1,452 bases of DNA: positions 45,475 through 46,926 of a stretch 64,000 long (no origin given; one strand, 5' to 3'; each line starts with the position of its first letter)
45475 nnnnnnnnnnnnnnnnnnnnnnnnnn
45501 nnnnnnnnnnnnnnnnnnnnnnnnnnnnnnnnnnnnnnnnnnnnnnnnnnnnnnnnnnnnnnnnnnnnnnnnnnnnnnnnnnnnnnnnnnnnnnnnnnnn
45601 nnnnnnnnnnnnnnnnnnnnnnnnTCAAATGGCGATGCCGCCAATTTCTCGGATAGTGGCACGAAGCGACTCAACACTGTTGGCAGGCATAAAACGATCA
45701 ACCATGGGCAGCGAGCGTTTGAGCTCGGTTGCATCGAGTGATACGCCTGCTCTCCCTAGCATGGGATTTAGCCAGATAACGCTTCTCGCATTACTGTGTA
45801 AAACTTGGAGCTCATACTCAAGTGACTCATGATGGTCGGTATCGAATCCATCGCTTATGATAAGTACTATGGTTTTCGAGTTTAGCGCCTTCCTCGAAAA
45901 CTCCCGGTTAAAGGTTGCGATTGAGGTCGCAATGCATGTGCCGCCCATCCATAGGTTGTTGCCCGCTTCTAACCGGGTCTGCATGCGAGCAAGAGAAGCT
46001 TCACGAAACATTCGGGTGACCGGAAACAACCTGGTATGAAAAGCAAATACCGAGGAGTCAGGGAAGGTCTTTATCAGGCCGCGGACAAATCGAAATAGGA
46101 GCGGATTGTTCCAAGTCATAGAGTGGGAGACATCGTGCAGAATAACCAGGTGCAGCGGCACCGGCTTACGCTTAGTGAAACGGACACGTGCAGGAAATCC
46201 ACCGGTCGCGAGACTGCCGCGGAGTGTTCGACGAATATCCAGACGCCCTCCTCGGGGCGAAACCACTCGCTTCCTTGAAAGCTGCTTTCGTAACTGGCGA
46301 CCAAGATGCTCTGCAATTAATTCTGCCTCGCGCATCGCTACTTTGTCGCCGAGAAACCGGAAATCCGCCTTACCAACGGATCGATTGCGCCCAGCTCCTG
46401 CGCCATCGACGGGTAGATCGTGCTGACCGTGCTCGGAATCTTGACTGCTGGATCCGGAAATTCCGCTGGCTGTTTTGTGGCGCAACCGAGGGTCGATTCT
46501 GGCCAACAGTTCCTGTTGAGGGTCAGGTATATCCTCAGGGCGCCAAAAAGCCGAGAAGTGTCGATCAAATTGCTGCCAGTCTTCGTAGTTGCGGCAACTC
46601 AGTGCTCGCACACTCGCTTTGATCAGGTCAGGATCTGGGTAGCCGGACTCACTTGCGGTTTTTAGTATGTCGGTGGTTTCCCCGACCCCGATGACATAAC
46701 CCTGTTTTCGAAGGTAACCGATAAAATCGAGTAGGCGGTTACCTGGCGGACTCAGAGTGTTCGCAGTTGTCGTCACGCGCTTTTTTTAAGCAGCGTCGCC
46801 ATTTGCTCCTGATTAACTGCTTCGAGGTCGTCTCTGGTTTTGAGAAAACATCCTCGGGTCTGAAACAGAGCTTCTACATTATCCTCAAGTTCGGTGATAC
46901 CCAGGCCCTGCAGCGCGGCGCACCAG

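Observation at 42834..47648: Translationally coupled MoxR(CoxD-like) - VWA(CoxE-like) - ACAD10/11-type dehydrogenase - APH-fold kinase operon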

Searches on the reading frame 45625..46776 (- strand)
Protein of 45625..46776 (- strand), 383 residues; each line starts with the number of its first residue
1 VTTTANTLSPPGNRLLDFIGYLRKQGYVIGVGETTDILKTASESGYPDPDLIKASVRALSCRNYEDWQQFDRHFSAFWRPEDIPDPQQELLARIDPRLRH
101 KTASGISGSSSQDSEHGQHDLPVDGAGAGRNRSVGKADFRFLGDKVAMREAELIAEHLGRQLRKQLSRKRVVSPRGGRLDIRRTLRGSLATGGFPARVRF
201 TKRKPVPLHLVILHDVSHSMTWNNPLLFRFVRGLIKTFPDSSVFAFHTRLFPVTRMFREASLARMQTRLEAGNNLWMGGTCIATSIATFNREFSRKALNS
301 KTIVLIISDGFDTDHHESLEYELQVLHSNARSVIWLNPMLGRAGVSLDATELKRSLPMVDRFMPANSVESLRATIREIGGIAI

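Call 5: search_protein_families(library=pfam, proteins=[window:45625-46776:-], max_evalue=0.01)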
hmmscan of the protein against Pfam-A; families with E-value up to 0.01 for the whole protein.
window:45625-46776:- (383 aa): 2 families
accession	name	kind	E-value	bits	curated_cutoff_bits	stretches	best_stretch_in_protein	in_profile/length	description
PF05762.20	VWA_CoxE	-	7.1e-52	176.5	26.4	1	164-370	10-221/222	VWA domain containing CoxE-like protein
PF13519.12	VWA_2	-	0.0058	17.7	27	0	210-310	1-106/107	von Willebrand factor type A domain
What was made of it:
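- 45625..46776 (-): CoxE-type VWA protein (383 aa), with a 4-nt GTGA start/stop overlap with MoxR. Pfam VWA_CoxE at 176.5 bits (call 5).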

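Call 6: search_protein_families(library=ncbifam, proteins=[window:45625-46776:-], max_evalue=0.01)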
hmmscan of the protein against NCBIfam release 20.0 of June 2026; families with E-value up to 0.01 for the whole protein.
window:45625-46776:- (383 aa): 2 families
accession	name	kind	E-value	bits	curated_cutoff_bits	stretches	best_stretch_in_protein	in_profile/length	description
NF047783.1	VWA_dom_MadC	equivalog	1.4e-16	60.4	600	1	157-339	275-455/498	MadC family VWA domain-containing protein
NF041121.1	SAV_2336_NTERM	domain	0.00017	20.7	200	1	151-232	100-177/475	SAV_2336 N-terminal domain-related protein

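Call 16: find_homologous_proteins(query=window:45625-46776:-, max_evalue=1e-10)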
Query window:45625-46776:- (383 aa): 299 proteins with E <= 1e-10 among 5792 candidates; the best 120 are listed.
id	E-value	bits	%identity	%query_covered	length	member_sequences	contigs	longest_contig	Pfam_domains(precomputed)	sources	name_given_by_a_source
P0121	6.8e-256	866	100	100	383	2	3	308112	PF05762.21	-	-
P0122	2.9e-239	811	94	100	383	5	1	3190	PF05762.21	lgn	-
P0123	1.6e-178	611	70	99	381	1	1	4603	PF05762.21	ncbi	ncbi:MAG: vWA domain-containing protein [bacterium]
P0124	4.2e-176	603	69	99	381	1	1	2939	PF05762.21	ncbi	-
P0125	1.5e-174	598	67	99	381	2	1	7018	PF05762.21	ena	-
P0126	1.8e-174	598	70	99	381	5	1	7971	PF05762.21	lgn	-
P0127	1.0e-152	526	70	84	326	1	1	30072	PF05762.21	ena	-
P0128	6.1e-138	478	57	99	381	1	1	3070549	PF05762.21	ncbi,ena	-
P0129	3.3e-134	466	72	75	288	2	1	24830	PF05762.21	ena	-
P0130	2.0e-129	450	54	100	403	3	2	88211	PF05762.21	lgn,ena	-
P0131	1.9e-127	443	55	97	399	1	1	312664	PF05762.21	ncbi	-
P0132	4.7e-127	442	57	95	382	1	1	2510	PF05762.21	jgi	jgi:uncharacterized protein with von Willebrand factor type A (vWA) domain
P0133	2.4e-124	433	54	95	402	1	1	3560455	PF05762.21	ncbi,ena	-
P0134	5.1e-122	425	55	96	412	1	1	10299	PF05762.21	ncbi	-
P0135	1.7e-120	420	54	95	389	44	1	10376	PF05762.21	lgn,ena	-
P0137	2.7e-118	413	50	97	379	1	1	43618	PF05762.21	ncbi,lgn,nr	ncbi:MAG: VWA domain-containing protein [Acidiferrobacterales bacterium]|nr:VWA domain-containing pr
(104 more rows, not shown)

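Call 17: find_encoding_contigs(protein=P0127, flank=7000, max_places=2)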
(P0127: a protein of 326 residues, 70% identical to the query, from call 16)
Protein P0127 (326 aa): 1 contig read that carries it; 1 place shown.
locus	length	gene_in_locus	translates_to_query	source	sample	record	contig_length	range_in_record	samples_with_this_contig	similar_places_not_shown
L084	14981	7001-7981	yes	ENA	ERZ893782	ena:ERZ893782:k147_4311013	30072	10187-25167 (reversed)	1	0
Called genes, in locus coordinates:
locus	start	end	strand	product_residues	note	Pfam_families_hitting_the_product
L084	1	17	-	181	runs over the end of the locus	PF00578:AhpC-TSA, PF08534:Redoxin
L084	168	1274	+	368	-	PF02746:MR_MLE_N, PF13378:MR_MLE_C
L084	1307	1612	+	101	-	-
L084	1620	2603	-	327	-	PF25145:NfeD1b_N (weak), PF01343:Peptidase_S49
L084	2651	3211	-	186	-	PF02798:GST_N, PF13417:GST_N_3, PF13409:GST_N_2, PF17172:GST_N_4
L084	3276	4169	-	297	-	PF01734:Patatin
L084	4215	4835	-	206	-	PF19489:SLT_4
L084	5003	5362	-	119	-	-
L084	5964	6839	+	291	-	PF13191:AAA_16 (faint), PF07726:AAA_3 (faint), PF07728:AAA_5, PF13401:AAA_22 (weak), PF00004:AAA (weak)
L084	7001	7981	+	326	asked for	PF05762:VWA_CoxE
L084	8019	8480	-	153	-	PF03061:4HBT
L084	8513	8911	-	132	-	PF04828:GFA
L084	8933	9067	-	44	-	-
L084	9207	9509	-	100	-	-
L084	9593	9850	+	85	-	-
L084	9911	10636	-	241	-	PF12637:TSCPD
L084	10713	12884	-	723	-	PF00317:Ribonuc_red_lgN, PF02867:Ribonuc_red_lgC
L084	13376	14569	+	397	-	PF07690:MFS_1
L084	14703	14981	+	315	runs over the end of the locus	PF00291:PALP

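Call 18: find_encoding_contigs(protein=P0128, flank=7000, max_places=2)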
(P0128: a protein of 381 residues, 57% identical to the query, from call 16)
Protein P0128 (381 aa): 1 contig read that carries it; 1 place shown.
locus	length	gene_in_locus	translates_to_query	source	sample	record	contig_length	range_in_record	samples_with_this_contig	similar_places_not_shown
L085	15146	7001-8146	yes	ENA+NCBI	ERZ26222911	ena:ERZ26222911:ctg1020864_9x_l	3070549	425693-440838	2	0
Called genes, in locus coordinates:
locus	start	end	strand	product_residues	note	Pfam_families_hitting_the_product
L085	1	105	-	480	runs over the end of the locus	PF03062:MBOAT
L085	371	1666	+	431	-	PF13524:Glyco_trans_1_2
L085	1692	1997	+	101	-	-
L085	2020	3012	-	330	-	PF25145:NfeD1b_N (weak), PF01343:Peptidase_S49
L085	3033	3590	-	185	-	PF02798:GST_N (weak), PF13417:GST_N_3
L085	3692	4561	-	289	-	PF01734:Patatin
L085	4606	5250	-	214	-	PF19489:SLT_4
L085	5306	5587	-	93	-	-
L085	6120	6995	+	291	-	PF07726:AAA_3 (faint), PF07728:AAA_5, PF13401:AAA_22 (faint), PF00004:AAA (weak)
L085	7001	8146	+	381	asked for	PF05762:VWA_CoxE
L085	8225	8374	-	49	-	-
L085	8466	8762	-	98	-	-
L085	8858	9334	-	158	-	PF13511:DUF4124, PF00462:Glutaredoxin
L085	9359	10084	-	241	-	PF12637:TSCPD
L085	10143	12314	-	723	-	PF00317:Ribonuc_red_lgN, PF02867:Ribonuc_red_lgC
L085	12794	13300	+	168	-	PF05618:RimB-like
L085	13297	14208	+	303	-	PF18030:Rimk_N, PF14397:ATPgrasp_ST (faint), PF02655:ATP-grasp_3, PF02955:GSH-S_ATP, PF08443:RimK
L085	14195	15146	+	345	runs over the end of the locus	PF24827:AstE_AspA_cat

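Call 19: find_encoding_contigs(protein=P0137, flank=7000, max_places=2)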
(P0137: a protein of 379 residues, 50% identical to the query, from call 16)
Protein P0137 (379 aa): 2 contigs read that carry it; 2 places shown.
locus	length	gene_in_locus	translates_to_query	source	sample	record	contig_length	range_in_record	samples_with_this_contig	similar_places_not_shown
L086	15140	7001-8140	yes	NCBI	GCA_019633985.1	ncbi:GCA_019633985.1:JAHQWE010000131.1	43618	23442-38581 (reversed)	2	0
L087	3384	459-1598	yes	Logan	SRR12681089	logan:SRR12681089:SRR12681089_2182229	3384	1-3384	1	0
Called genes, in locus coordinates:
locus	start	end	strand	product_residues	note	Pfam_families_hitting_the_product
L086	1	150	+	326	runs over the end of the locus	PF03480:DctP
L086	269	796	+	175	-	PF04290:DctQ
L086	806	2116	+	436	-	PF06808:DctM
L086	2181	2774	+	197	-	-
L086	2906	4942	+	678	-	PF00795:CN_hydrolase, PF02540:NAD_synthase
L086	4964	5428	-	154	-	PF13404:HTH_AsnC-type, PF13412:HTH_24, PF01037:AsnC_trans_reg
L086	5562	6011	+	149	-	PF11695:DUF3291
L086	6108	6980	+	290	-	PF13191:AAA_16 (faint), PF00004:AAA, PF07726:AAA_3 (faint), PF07728:AAA_5, PF13401:AAA_22 (weak)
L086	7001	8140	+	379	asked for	PF05762:VWA_CoxE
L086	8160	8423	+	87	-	-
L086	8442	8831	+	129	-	PF01124:MAPEG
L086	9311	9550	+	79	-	-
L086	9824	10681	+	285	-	PF01135:PCMT (faint), PF01209:Ubie_methyltran, PF13489:Methyltransf_23, PF13847:Methyltransf_31, PF08241:Methyltransf_11, PF08242:Methyltransf_12, PF13649:Methyltransf_25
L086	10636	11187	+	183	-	PF13302:Acetyltransf_3 (weak)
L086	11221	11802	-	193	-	PF01966:HD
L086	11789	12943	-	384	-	PF06155:GBBH-like_N (faint), PF02668:TauD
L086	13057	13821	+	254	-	PF00106:adh_short, PF08659:KR, PF13561:adh_short_C2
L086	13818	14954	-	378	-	-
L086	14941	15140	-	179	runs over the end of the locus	PF00578:AhpC-TSA, PF08534:Redoxin, PF00085:Thioredoxin, PF13905:Thioredoxin_8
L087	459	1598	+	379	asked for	PF05762:VWA_CoxE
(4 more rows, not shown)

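Call 22: find_related_loci(query=A1, collection=metagenome_contigs, flank=7000)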
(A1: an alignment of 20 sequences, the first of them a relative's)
Query A1 (383 aa) in metagenome_contigs; peptide patterns used: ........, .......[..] (x = any residue, [..] = any of these).
141 stretches matched a pattern; 51 encode a relative of the query (tblastn E <= 1e-3); 51 distinct loci.
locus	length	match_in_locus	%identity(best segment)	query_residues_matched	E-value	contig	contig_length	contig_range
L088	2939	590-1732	69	1-381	0e+0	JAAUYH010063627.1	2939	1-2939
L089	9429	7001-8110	50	7-375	9e-125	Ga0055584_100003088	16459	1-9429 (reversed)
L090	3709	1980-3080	46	7-375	3e-112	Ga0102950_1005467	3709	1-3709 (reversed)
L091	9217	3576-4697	48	7-380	2e-109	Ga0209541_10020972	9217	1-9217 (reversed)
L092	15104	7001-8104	44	12-379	5e-106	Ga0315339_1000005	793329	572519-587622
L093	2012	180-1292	43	13-381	2e-112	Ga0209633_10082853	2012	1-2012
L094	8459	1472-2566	47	14-379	9e-106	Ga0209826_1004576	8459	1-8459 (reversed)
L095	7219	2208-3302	47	14-379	9e-106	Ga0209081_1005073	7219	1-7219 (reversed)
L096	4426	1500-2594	46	14-379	8e-106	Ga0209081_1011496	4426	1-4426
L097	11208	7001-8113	45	9-379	5e-105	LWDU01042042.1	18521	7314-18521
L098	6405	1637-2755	44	9-379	5e-105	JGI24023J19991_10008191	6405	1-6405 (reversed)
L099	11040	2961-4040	46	15-375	1e-103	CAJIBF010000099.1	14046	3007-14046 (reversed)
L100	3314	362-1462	43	12-378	3e-105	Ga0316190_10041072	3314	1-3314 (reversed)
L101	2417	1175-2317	44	5-379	2e-106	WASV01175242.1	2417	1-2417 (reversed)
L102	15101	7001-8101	43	12-378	5e-102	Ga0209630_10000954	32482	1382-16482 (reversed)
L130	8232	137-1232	44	14-378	6e-73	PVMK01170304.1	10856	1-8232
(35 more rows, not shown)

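Call 38: find_encoding_contigs(protein=P0126, flank=7000, max_places=2)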
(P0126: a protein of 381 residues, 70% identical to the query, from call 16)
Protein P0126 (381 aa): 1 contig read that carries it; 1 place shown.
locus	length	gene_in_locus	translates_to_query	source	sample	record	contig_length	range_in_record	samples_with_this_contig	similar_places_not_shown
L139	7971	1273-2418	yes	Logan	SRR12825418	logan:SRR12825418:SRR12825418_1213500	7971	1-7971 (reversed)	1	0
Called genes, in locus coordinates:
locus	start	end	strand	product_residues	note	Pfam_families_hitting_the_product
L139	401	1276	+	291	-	PF13191:AAA_16 (weak), PF07726:AAA_3 (faint), PF07728:AAA_5, PF13401:AAA_22 (faint), PF00004:AAA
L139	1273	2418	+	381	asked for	PF05762:VWA_CoxE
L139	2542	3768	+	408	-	PF02771:Acyl-CoA_dh_N, PF02770:Acyl-CoA_dh_M, PF00441:Acyl-CoA_dh_1, PF08028:Acyl-CoA_dh_2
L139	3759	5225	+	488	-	PF01636:APH, PF01633:Choline_kinase (faint)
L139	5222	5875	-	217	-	PF03061:4HBT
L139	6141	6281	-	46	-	-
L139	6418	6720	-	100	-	-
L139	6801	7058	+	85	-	-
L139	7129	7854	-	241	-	PF12637:TSCPD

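Call 39: find_encoding_contigs(protein=P0129, flank=7000, max_places=2)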
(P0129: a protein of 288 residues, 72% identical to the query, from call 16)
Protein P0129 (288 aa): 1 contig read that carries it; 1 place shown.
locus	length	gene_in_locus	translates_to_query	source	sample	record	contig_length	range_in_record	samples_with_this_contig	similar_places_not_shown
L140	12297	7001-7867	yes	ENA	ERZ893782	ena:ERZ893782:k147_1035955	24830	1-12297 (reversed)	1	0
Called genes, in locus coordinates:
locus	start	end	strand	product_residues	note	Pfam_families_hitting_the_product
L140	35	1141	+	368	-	PF02746:MR_MLE_N, PF13378:MR_MLE_C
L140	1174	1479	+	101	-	-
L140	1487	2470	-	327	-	PF25145:NfeD1b_N (weak), PF01343:Peptidase_S49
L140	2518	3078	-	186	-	PF02798:GST_N, PF13417:GST_N_3, PF13409:GST_N_2, PF17172:GST_N_4 (weak), PF10568:Tom37 (faint)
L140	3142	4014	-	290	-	PF01734:Patatin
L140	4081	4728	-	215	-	PF19489:SLT_4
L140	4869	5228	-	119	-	-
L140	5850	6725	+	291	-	PF07724:AAA_2 (faint), PF13191:AAA_16 (faint), PF07726:AAA_3 (faint), PF07728:AAA_5, PF13401:AAA_22 (weak), PF00004:AAA (weak)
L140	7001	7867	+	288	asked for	PF05762:VWA_CoxE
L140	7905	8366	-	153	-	PF03061:4HBT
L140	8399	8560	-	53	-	-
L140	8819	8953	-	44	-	-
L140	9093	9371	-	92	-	-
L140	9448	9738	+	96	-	-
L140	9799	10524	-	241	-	PF12637:TSCPD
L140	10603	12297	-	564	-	?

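Call 40: find_encoding_contigs(protein=P0125, flank=7000, max_places=2)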
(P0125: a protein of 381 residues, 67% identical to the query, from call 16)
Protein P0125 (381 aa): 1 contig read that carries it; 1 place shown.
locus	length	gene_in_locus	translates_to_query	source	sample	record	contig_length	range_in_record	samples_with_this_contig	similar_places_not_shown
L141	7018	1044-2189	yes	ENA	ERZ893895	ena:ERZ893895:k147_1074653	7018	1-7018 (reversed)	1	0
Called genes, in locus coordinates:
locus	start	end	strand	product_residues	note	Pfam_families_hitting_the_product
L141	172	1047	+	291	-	PF13191:AAA_16 (faint), PF07726:AAA_3 (faint), PF07728:AAA_5, PF13401:AAA_22 (weak), PF00004:AAA (weak)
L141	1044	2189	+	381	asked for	PF05762:VWA_CoxE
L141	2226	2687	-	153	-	PF03061:4HBT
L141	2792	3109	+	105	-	-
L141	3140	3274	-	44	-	-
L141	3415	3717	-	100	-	-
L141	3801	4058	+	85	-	-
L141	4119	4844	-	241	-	PF12637:TSCPD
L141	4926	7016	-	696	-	?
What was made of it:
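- MoxR-VWA only: L084, L140, L141 and L085 (calls 17, 39, 40, 18).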

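Call 54: search_protein_families(library=pfam, proteins=[L130:2192-4513:-, L092:8286-9920:+], max_evalue=0.001)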
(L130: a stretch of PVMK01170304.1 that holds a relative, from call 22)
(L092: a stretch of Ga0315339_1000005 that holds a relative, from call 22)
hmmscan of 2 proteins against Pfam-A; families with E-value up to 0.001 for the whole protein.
L130:2192-4513:- (773 aa): 3 families
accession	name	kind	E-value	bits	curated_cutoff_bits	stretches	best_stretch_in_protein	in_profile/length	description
PF00384.28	Molybdopterin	-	1.6e-54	185.7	24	1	54-509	1-351/353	Molybdopterin oxidoreductase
PF01568.27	Molydop_binding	-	9.9e-23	80.7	26.8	1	626-746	1-109/110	Molydopterin dinucleotide binding domain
PF18364.6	Molybdopterin_N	-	1.1e-07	32.2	26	1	10-48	1-39/41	Molybdopterin oxidoreductase N-terminal domain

L092:8286-9920:+ (544 aa): 23 families
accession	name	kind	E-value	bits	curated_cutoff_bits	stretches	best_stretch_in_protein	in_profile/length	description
PF14559.12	TPR_19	-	4.7e-19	68.9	25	1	212-266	4-58/68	Tetratricopeptide repeat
PF13428.12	TPR_14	-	6.2e-18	63.9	23.5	0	199-241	1-43/44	Tetratricopeptide repeat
PF07719.23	TPR_2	-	2.5e-17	61.9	27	0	201-229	3-31/34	Tetratricopeptide repeat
PF00072.30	Response_reg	-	3.5e-17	63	30.2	1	11-125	1-110/111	Response regulator receiver domain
PF13424.12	TPR_12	-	1.2e-16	61.1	30.1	0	241-295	18-73/77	Tetratricopeptide repeat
PF13432.12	TPR_16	-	4.9e-11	43.3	32.7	0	205-252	3-50/65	Tetratricopeptide repeat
PF13181.12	TPR_8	-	9.2e-11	41.5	25.7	0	235-256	3-24/34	Tetratricopeptide repeat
PF00515.34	TPR_1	-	4.7e-10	39.3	27.8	0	200-223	2-25/34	Tetratricopeptide repeat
PF13174.12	TPR_6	-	4.4e-09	36.8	26.3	0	201-228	2-29/33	Tetratricopeptide repeat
PF12895.13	ANAPC3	-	3.8e-08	33.9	27.2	0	203-256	27-79/82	Anaphase-promoting complex, cyclosome, subunit 3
PF13176.12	TPR_7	-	5e-07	29.8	27.9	0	201-224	1-24/36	Tetratricopeptide repeat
PF25062.1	ARM_TT21_N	-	6.7e-06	26.4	40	1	142-251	111-220/222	Tetratricopeptide repeat protein 21 N-terminal ARM repeat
PF20274.4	cREC_REC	-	7e-06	27.1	27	1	12-85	3-65/88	Cyclic-phosphate processing Receiver domain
PF22860.2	DUF7017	-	1.3e-05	25.7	27.5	0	200-311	2-115/141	Domain of unknown function (DUF7017)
PF17874.7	TPR_MalT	-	1.4e-05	25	45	1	263-413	118-271/336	MalT-like TPR region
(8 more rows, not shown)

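Call 55: search_protein_families(library=padloc, proteins=[window:45625-46776:-], max_evalue=0.001)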
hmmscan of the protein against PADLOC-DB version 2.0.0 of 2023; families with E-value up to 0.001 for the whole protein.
window:45625-46776:- (383 aa): 0 families

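Call 59: search_solved_structures(query=window:45625-46776:-, max_evalue=0.01)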
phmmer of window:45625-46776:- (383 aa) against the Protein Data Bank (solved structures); distinct sequences matched with E-value up to 0.01: 0.

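Call 62: search_protein_families(library=pfam, proteins=[L139:3759-5225:+], max_evalue=0.01)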
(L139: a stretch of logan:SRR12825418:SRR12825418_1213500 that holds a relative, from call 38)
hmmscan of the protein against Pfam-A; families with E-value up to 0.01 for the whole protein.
L139:3759-5225:+ (488 aa): 4 families
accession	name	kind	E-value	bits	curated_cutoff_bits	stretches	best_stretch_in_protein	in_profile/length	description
PF01636.29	APH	-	1.3e-38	133.6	23.2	1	32-278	2-235/239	Phosphotransferase enzyme family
PF01633.27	Choline_kinase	-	1.6e-05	24.8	29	1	113-253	69-207/300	Choline/ethanolamine kinase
PF19802.4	DUF6285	-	4.4e-05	24.5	28.1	1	392-464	2-81/91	Domain of unknown function (DUF6285)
PF03881.20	Fructosamin_kin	-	0.00056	19.7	22.4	0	28-156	18-120/288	Fructosamine kinase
